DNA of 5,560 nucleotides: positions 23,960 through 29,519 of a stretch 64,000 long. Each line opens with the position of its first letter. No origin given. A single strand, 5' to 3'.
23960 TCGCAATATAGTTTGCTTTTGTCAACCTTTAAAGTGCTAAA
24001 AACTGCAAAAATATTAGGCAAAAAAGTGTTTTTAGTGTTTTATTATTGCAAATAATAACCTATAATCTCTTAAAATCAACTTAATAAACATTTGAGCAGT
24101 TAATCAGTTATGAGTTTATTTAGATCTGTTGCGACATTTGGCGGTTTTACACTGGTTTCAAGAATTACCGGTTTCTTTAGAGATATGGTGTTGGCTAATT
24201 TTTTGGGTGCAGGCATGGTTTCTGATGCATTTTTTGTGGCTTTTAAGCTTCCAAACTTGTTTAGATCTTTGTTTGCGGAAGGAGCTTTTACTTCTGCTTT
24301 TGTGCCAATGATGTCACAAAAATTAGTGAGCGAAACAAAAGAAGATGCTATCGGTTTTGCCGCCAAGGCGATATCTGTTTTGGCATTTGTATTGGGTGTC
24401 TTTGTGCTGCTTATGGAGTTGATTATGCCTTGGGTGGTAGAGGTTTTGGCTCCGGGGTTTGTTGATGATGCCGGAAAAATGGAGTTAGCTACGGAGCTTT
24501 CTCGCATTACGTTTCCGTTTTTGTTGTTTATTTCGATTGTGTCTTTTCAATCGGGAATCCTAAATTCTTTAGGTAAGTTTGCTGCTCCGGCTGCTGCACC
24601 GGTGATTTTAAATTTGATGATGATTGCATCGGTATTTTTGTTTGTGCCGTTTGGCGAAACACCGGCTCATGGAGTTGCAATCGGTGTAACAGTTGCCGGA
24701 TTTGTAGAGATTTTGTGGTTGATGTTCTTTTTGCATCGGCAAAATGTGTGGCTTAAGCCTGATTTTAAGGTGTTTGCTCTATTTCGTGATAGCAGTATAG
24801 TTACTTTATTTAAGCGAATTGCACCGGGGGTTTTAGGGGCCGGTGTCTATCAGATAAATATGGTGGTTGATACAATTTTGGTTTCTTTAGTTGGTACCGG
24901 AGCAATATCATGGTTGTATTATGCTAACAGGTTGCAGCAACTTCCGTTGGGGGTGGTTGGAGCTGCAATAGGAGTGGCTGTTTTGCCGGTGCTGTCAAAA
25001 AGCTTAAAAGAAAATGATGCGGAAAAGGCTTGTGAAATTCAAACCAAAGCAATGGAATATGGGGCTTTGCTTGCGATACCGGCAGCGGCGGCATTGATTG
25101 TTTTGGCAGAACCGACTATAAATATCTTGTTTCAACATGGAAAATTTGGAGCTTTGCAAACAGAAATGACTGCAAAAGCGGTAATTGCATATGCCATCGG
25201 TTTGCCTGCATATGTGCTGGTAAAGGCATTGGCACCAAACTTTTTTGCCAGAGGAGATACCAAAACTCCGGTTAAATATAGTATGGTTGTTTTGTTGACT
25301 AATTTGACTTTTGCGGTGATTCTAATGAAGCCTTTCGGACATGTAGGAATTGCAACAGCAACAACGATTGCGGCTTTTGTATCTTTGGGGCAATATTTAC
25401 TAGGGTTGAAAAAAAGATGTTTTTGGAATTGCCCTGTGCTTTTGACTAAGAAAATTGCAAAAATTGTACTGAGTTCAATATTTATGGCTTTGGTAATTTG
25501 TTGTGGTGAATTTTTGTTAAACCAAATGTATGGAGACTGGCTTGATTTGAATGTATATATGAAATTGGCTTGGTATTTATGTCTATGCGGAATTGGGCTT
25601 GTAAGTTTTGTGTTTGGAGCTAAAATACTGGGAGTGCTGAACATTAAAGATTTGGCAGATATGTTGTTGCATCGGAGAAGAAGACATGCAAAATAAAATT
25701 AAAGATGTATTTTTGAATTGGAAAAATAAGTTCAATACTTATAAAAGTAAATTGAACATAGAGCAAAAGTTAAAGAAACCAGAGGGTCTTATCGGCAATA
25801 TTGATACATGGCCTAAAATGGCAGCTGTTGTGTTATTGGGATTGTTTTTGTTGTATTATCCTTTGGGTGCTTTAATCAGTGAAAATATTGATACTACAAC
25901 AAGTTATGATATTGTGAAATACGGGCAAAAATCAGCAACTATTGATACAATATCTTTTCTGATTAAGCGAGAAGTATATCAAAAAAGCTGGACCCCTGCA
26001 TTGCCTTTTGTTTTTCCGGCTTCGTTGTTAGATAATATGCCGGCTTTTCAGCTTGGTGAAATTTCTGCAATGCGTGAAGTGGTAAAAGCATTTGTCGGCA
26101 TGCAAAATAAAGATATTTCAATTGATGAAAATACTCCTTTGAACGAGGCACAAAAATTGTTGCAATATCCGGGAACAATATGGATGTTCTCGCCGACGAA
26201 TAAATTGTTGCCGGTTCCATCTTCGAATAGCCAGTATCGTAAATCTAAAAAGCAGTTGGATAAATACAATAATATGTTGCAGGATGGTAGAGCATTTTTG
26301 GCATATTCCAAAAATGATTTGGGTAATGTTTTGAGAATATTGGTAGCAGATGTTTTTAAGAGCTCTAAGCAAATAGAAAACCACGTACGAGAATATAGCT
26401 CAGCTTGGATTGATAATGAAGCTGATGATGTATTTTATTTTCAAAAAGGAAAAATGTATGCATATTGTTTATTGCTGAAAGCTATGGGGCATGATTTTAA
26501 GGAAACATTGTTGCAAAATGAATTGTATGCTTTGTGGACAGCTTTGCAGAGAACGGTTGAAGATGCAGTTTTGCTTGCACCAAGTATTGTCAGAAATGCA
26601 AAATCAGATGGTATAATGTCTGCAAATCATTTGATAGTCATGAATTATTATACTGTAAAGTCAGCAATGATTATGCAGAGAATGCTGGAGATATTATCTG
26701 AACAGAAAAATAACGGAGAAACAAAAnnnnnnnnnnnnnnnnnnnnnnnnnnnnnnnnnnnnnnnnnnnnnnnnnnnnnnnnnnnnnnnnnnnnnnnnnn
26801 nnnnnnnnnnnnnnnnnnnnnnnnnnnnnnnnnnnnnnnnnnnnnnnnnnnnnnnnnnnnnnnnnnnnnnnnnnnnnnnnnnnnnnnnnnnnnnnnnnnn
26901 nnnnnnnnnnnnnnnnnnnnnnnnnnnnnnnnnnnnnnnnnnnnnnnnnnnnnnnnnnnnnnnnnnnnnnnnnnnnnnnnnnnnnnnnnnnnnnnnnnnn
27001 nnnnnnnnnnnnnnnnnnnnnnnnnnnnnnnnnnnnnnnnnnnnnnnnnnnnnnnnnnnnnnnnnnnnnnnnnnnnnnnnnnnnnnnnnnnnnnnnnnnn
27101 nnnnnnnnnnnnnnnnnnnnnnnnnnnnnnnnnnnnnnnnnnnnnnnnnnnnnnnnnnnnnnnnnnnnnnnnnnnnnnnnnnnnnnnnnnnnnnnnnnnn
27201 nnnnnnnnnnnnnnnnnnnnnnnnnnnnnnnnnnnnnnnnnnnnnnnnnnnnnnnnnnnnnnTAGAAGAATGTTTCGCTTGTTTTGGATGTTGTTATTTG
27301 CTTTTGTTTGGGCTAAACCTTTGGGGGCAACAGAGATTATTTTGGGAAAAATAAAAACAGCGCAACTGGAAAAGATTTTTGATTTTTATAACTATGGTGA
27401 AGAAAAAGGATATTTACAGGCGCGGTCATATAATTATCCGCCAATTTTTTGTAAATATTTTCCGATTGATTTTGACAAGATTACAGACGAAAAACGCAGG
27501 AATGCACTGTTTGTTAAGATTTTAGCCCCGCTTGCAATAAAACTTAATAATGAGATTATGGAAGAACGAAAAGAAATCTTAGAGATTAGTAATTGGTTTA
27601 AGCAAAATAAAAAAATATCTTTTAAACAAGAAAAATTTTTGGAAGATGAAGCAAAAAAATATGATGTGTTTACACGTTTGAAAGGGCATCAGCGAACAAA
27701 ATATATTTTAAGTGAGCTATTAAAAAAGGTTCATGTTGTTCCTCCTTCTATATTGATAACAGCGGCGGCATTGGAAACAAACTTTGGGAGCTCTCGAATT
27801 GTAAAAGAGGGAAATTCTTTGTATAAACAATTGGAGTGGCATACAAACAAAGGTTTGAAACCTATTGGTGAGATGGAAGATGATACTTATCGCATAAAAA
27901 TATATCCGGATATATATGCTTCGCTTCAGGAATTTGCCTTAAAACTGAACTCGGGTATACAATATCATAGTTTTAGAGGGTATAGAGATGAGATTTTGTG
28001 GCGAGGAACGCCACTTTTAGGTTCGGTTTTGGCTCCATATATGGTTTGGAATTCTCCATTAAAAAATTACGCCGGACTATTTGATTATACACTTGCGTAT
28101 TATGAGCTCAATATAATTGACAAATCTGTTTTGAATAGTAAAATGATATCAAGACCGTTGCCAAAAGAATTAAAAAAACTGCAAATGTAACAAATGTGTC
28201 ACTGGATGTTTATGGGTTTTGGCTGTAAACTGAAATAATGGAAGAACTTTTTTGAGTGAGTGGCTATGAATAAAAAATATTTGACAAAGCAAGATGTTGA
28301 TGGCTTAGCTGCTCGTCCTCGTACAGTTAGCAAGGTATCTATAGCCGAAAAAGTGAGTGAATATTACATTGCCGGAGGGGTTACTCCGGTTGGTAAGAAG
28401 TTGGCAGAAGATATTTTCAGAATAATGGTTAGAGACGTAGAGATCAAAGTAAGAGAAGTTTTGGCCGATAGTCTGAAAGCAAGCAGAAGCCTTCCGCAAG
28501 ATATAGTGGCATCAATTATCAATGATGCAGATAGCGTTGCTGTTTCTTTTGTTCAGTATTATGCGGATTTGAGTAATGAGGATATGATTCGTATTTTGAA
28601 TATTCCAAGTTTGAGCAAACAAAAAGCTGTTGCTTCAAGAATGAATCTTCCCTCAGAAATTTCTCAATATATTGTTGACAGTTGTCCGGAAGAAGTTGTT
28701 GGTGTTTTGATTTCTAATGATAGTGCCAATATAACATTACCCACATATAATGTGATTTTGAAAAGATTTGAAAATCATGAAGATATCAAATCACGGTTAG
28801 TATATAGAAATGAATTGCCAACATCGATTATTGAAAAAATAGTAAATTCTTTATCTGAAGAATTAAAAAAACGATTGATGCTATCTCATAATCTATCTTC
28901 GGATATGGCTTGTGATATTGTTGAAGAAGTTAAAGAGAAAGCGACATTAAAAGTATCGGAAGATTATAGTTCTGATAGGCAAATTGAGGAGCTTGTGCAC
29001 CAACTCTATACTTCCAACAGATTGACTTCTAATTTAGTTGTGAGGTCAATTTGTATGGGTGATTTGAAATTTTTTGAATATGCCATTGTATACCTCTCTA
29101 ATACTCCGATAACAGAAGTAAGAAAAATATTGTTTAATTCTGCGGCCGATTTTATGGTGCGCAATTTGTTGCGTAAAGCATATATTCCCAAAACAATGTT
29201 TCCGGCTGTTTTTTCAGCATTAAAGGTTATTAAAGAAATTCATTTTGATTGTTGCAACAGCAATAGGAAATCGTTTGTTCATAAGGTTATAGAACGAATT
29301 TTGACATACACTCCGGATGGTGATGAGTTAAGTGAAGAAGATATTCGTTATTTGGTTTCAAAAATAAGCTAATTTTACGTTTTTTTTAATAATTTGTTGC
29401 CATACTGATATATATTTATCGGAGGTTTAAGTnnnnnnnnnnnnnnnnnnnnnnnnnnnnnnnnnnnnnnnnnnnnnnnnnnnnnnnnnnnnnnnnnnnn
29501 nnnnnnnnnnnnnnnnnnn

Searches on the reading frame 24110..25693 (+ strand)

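Call 39: search_protein_families(library=ncbifam, proteins=[window:24110-25693:+], max_evalue=1e-10)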
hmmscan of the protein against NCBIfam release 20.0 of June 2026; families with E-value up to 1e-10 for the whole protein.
window:24110-25693:+ (528 aa): 2 families
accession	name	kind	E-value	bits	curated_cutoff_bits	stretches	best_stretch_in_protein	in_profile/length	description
TIGR01695.1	murJ_mviN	equivalog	3.9e-122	408.5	235.55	1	2-513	1-502/506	murein biosynthesis integral membrane protein MurJ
TIGR00797.1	matE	subfamily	2.5e-12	46.4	147.4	0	60-341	48-323/396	MATE family efflux transporter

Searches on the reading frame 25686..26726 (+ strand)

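Call 39: search_protein_families(library=ncbifam, proteins=[window:25686-26726:+], max_evalue=1e-10)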
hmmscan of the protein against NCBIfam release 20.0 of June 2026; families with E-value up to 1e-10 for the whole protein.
window:25686-26726:+ (347 aa): 0 families

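Call 84: search_protein_families(library=pfam, proteins=[window:25686-26726:+], max_evalue=0.000001)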
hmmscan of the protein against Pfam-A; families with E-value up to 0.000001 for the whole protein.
window:25686-26726:+ (347 aa): 1 family
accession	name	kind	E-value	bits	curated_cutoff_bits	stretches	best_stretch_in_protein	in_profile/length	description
PF10095.14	DUF2333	-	4.5e-15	55.9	22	1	111-334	84-324/330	Uncharacterized protein conserved in bacteria (DUF2333)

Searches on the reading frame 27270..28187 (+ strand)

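Call 39: search_protein_families(library=ncbifam, proteins=[window:27270-28187:+], max_evalue=1e-10)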
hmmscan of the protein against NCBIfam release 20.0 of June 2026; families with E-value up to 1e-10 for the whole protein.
window:27270-28187:+ (306 aa): 1 family
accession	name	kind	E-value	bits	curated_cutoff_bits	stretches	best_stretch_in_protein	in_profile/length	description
NF007681.0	PRK10356.1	equivalog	1.7e-12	47.1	193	1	70-240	69-227/274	protein bax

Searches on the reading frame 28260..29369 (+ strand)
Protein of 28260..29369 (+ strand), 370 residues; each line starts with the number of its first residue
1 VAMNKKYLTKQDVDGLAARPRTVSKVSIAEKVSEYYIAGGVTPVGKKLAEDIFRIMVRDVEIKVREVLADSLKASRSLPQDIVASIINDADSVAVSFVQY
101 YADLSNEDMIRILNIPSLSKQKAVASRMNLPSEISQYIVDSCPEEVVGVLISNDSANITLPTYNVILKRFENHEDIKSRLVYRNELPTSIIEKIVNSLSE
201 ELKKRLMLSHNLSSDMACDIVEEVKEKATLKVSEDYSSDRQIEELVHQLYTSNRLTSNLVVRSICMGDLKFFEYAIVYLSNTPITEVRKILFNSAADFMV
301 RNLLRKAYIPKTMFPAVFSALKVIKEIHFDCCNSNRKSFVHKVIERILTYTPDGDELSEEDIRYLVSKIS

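Call 39: search_protein_families(library=ncbifam, proteins=[window:28260-29369:+], max_evalue=1e-10)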
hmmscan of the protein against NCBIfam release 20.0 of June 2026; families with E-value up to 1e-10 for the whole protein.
window:28260-29369:+ (370 aa): 1 family
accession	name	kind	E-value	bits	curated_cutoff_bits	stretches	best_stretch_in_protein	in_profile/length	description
NF052659.1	SpbR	equivalog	2.5e-91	306.5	400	1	8-369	1-358/358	SpbR family protein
